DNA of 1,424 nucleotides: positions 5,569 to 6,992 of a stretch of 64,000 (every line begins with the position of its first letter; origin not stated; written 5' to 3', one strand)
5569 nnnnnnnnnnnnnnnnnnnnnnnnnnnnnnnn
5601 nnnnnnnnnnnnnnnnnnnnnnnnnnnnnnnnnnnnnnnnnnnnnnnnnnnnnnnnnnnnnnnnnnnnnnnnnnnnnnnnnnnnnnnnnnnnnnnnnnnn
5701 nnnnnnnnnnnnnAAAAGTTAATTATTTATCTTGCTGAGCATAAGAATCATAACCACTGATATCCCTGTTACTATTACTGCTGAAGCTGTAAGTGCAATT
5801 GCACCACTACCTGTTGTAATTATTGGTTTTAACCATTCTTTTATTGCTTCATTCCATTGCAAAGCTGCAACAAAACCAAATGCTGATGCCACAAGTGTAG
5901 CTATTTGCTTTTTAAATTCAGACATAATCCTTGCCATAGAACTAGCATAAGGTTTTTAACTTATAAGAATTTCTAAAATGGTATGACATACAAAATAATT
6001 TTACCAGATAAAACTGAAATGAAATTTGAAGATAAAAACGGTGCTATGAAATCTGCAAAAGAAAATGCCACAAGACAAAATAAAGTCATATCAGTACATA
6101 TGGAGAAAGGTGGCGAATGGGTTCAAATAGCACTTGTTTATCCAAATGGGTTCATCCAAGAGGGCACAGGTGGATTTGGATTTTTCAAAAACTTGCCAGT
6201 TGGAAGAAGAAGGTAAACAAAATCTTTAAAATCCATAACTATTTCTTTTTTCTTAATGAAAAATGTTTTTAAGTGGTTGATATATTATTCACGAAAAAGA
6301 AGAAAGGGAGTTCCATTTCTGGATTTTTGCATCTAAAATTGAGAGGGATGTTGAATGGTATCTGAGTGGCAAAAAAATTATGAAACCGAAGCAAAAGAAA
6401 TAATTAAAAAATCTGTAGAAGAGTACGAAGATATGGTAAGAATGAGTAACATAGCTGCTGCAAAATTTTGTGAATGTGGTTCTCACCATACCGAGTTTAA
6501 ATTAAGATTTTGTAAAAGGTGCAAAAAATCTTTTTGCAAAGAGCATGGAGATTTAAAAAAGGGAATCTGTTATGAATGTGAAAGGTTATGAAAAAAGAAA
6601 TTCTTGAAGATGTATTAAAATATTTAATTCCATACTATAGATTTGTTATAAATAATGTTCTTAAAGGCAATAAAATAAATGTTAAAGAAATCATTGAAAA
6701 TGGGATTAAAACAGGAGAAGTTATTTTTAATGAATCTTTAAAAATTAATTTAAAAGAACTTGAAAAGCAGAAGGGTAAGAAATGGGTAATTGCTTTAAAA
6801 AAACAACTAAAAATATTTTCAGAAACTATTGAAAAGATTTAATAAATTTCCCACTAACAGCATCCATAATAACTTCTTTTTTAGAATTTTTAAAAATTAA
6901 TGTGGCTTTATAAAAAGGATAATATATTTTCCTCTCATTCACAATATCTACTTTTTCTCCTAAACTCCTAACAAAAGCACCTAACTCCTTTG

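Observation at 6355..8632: HerA/FtsK-like ATPase-wHTH fusion bracketed by two paralogous AN1-like zinc-finger mini-proteins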

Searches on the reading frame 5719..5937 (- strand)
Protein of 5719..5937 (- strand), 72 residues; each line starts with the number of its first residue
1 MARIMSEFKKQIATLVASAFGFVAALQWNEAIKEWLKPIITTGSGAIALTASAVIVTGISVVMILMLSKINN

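Call 3: search_protein_families(library=pfam, proteins=[window:5719-5937:-], max_evalue=1)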
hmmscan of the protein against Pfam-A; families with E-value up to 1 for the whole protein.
window:5719-5937:- (72 aa): 3 families
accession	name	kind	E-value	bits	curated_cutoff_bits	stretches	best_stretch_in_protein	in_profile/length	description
PF18898.5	DUF5654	-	2.2e-15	56.8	23.8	1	5-71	2-68/71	Family of unknown function (DUF5654)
PF02674.22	Colicin_V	-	0.00017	22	29.3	1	9-67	22-79/144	Colicin V production protein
PF21432.3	56B_RHH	-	0.12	12.8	27.2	1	30-37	24-31/32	56B-like, Ribbon-helix-helix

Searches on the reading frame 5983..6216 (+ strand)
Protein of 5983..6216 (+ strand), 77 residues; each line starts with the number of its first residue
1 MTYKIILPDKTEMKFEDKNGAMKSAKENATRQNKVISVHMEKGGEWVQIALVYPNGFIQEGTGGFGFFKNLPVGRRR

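Call 3: search_protein_families(library=pfam, proteins=[window:5983-6216:+], max_evalue=1)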
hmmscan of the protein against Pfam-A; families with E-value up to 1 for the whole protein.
window:5983-6216:+ (77 aa): 0 families

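Call 5: search_protein_families(library=ncbifam, proteins=[window:5983-6216:+], max_evalue=1)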
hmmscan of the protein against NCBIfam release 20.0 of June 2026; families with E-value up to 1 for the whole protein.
window:5983-6216:+ (77 aa): 0 families

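Call 6: search_protein_families(library=padloc, proteins=[window:5983-6216:+], max_evalue=1)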
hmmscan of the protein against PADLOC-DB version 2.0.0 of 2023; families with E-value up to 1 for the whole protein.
window:5983-6216:+ (77 aa): 0 families

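Call 73: search_protein_families(library=pfam, proteins=[window:5983-6216:+], max_evalue=10)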
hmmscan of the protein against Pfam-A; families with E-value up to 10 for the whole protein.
window:5983-6216:+ (77 aa): 0 families
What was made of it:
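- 5983..6216 (+): 77-aa protein, the first gene of the convergent unit. It is conserved with the block and ends in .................. No Pfam hit (calls 3, 73).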

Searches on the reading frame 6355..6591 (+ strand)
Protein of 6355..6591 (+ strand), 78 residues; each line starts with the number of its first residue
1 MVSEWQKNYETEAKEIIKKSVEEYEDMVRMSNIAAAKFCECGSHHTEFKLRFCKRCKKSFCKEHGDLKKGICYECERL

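Call 3: search_protein_families(library=pfam, proteins=[window:6355-6591:+], max_evalue=1)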
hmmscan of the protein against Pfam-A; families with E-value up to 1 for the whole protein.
window:6355-6591:+ (78 aa): 2 families
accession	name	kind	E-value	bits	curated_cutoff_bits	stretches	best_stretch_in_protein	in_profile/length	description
PF01227.27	GTP_cyclohydroI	-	0.03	14.2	27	1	1-45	31-74/179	GTP cyclohydrolase I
PF02664.20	LuxS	-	0.067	13.4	27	1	6-64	91-148/154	S-Ribosylhomocysteinase (LuxS)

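Call 5: search_protein_families(library=ncbifam, proteins=[window:6355-6591:+], max_evalue=1)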
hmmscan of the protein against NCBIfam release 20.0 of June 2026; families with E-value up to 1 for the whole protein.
window:6355-6591:+ (78 aa): 3 families
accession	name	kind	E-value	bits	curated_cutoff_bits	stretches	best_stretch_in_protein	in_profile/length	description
NF006825.1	PRK09347.1-2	subfamily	0.015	14.8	174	1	3-45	33-74/179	GTP cyclohydrolase I FolE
TIGR02726.1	phenyl_P_delta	equivalog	0.11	12.7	281.95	1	14-48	77-111/169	phenylphosphate carboxylase subunit delta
TIGR04380.1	myo_inos_iolG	equivalog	0.13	11.1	355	1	9-62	41-94/330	inositol 2-dehydrogenase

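Call 6: search_protein_families(library=padloc, proteins=[window:6355-6591:+], max_evalue=1)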
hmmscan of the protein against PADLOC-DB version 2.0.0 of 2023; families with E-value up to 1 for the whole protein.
window:6355-6591:+ (78 aa): 0 families

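Call 38: search_solved_structures(query=A3, max_evalue=10, show_alignments=3)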
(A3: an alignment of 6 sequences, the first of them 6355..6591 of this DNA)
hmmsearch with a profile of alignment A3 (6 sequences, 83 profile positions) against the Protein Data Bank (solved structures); distinct sequences matched with E-value up to 10: 7.
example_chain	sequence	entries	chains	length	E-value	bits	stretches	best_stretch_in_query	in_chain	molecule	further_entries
1wil_A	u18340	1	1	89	0.13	15.6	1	32-60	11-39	KIAA1045 protein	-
8xuf_C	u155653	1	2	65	0.38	14.1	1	32-60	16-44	CDF1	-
2eq4_A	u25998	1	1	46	0.4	14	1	41-61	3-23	Zinc finger protein 224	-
5h1s_c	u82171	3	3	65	0.42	13.9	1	26-69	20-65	50S ribosomal protein L33, chloroplastic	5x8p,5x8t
1viz_A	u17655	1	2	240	0.42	13.9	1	18-40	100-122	PcrB protein homolog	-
4v61_B3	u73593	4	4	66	0.49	13.7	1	25-69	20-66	Ribosomal Protein L33 | 50S ribosomal protein L33, chloroplastic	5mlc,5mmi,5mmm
3vzx_A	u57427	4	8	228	0.79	13.1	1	18-40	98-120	Heptaprenylglyceryl phosphate synthase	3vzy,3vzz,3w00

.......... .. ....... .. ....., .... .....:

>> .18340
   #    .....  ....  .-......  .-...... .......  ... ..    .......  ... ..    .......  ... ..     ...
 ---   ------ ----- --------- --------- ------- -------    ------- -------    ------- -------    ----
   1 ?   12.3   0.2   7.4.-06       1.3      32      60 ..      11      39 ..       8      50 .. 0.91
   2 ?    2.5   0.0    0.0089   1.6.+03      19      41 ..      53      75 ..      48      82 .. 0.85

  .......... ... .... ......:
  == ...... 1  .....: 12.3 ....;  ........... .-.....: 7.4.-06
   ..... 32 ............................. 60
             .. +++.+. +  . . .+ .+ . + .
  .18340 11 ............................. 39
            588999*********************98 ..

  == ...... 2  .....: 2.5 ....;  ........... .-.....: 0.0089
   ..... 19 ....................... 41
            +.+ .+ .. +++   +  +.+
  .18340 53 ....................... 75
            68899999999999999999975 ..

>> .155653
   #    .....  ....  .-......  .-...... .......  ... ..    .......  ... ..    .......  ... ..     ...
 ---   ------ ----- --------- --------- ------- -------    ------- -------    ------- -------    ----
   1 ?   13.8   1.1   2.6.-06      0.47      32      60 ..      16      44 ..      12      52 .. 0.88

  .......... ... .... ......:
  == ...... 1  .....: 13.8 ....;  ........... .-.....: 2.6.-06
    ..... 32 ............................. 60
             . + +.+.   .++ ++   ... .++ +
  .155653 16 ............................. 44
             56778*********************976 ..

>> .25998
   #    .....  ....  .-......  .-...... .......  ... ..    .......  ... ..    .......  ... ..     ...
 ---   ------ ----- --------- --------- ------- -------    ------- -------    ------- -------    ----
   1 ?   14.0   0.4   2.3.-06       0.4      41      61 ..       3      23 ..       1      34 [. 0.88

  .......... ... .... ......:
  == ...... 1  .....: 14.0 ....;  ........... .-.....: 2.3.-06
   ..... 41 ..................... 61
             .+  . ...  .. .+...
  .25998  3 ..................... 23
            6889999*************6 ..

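Call 43: find_homologous_proteins(query=A3, max_evalue=0.01)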
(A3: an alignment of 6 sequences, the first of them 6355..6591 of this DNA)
Query A3 (6 sequences) (78 aa, profile of the alignment): 16 proteins with E <= 0.01 among 85 candidates.
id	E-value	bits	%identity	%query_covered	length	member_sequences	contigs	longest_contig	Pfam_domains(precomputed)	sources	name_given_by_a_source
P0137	3.3e-40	154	76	96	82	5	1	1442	-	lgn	-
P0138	8.3e-39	149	65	96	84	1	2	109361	-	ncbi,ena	-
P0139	2.5e-36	141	68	100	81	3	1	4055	-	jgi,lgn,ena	-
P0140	9.3e-36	139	100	100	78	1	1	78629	-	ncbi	-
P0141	6.3e-34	134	68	96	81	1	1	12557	-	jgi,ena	-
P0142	2.0e-33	132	74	100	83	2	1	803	-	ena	-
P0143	1.9e-29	119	50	95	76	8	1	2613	-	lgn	-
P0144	4.8e-28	115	51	95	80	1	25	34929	-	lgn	-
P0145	7.3e-28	114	54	95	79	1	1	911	-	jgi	jgi:hypothetical protein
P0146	2.4e-27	113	53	95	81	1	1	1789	-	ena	-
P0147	4.5e-27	112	60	99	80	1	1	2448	-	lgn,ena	-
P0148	4.9e-27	112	34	95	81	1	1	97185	-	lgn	-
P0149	1.9e-26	110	59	100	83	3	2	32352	-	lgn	-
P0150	2.1e-26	110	60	100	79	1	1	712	-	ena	-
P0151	3.3e-26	109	53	95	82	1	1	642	-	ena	-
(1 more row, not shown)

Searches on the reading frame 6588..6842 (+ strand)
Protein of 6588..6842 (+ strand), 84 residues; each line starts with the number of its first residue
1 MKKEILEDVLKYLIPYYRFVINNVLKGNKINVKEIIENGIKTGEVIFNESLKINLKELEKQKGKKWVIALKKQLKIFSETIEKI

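Call 3: search_protein_families(library=pfam, proteins=[window:6588-6842:+], max_evalue=1)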
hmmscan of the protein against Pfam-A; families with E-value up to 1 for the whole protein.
window:6588-6842:+ (84 aa): 1 family
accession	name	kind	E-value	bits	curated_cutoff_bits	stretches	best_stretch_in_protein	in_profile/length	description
PF02608.20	Bmp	-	0.00066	19.2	24.1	1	16-76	237-297/301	ABC transporter substrate-binding protein PnrA-like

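Call 5: search_protein_families(library=ncbifam, proteins=[window:6588-6842:+], max_evalue=1)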
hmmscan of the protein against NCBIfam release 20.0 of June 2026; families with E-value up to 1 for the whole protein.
window:6588-6842:+ (84 aa): 0 families

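Call 6: search_protein_families(library=padloc, proteins=[window:6588-6842:+], max_evalue=1)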
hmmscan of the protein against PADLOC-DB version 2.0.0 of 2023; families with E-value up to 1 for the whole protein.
window:6588-6842:+ (84 aa): 0 families

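Call 73: search_protein_families(library=pfam, proteins=[window:6588-6842:+], max_evalue=10)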
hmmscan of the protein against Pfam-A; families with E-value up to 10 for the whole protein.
window:6588-6842:+ (84 aa): 1 family
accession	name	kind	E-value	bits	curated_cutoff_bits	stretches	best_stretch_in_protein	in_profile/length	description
PF02608.20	Bmp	-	0.00066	19.2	24.1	1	16-76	237-297/301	ABC transporter substrate-binding protein PnrA-like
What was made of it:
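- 6588..6842 (+): 84-aa basic protein. Its start overlaps the ZnF-A stop (ATGA), and its 3' end overlaps the ATPase 3' end by 17 nt. No credible Pfam family (calls 3, 73).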
